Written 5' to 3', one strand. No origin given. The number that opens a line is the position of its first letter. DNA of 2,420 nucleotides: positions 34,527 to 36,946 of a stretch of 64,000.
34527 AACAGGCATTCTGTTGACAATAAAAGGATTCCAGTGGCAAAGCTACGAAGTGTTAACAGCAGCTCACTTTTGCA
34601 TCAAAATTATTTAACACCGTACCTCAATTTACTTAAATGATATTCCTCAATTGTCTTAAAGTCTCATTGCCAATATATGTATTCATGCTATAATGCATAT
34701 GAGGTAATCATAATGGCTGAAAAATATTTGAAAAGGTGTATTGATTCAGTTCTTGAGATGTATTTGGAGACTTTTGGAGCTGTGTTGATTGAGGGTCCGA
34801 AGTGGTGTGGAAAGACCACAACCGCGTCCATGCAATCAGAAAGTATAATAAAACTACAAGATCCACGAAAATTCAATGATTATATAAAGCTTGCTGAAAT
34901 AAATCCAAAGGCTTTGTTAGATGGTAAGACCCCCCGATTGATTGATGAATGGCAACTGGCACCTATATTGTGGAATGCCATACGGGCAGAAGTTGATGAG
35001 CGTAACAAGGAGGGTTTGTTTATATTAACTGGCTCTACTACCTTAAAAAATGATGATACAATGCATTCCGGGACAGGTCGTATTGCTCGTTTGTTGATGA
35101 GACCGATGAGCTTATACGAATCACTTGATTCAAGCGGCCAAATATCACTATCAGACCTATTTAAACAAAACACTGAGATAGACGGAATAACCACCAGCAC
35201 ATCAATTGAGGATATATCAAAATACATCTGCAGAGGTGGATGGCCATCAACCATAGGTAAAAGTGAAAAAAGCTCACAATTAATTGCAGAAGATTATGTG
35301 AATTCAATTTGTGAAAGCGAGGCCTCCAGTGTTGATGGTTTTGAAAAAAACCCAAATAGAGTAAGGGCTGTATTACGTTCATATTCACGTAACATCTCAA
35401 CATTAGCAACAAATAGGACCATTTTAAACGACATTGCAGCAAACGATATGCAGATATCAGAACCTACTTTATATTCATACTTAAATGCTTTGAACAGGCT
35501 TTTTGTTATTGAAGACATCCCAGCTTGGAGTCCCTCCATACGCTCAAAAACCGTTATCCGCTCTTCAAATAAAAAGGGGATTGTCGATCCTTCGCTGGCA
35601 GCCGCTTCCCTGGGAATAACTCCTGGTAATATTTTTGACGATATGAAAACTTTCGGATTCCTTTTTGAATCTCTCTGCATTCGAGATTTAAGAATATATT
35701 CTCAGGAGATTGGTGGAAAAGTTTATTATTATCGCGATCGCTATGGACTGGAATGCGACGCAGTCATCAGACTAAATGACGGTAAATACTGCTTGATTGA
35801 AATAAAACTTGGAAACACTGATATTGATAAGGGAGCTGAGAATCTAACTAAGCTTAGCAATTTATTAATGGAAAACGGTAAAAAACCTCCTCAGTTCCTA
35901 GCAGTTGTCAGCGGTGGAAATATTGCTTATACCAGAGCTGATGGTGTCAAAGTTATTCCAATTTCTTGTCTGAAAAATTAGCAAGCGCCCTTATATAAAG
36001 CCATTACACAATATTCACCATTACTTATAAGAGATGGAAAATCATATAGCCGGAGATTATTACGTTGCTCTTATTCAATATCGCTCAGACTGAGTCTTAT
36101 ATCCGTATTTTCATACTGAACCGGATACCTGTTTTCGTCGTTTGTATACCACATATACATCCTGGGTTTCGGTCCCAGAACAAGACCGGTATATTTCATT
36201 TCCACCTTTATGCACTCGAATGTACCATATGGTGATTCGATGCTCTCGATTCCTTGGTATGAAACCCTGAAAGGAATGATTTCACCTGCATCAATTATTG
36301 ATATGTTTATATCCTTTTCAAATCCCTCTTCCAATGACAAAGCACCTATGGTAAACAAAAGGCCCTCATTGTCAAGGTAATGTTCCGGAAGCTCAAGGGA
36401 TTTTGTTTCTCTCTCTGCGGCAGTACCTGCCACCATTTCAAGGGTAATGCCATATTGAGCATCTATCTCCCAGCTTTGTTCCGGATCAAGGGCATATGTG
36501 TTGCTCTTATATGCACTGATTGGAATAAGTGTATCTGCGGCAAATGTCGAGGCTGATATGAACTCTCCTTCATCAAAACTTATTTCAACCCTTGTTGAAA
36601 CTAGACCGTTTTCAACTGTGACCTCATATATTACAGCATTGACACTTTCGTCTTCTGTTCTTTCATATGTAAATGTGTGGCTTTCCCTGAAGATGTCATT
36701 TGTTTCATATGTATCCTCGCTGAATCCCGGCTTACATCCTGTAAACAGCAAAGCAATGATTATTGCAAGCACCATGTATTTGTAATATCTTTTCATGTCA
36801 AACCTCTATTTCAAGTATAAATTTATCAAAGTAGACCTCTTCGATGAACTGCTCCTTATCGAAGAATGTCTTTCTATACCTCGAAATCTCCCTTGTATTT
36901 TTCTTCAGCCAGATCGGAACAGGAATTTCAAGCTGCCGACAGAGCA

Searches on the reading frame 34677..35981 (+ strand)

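Call 12: search_protein_families(library=pfam, proteins=[window:34677-35981:+])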
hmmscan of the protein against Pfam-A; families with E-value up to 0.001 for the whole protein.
window:34677-35981:+ (434 aa): 2 families
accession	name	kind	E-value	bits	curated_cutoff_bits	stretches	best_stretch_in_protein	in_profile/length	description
PF13635.12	DUF4143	-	5.9e-30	104.6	28.1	1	224-378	11-159/160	Domain of unknown function (DUF4143)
PF13173.12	AAA_14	-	1.1e-12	48.5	27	1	35-149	4-128/129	AAA domain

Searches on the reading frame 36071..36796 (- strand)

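Call 12: search_protein_families(library=pfam, proteins=[window:36071-36796:-])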
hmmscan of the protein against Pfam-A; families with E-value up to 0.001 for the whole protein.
window:36071-36796:- (241 aa): 1 family
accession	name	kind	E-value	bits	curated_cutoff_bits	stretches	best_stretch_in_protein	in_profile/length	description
PF11306.15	DUF3108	-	2.9e-17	63.6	26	1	57-229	29-196/209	Protein of unknown function (DUF3108)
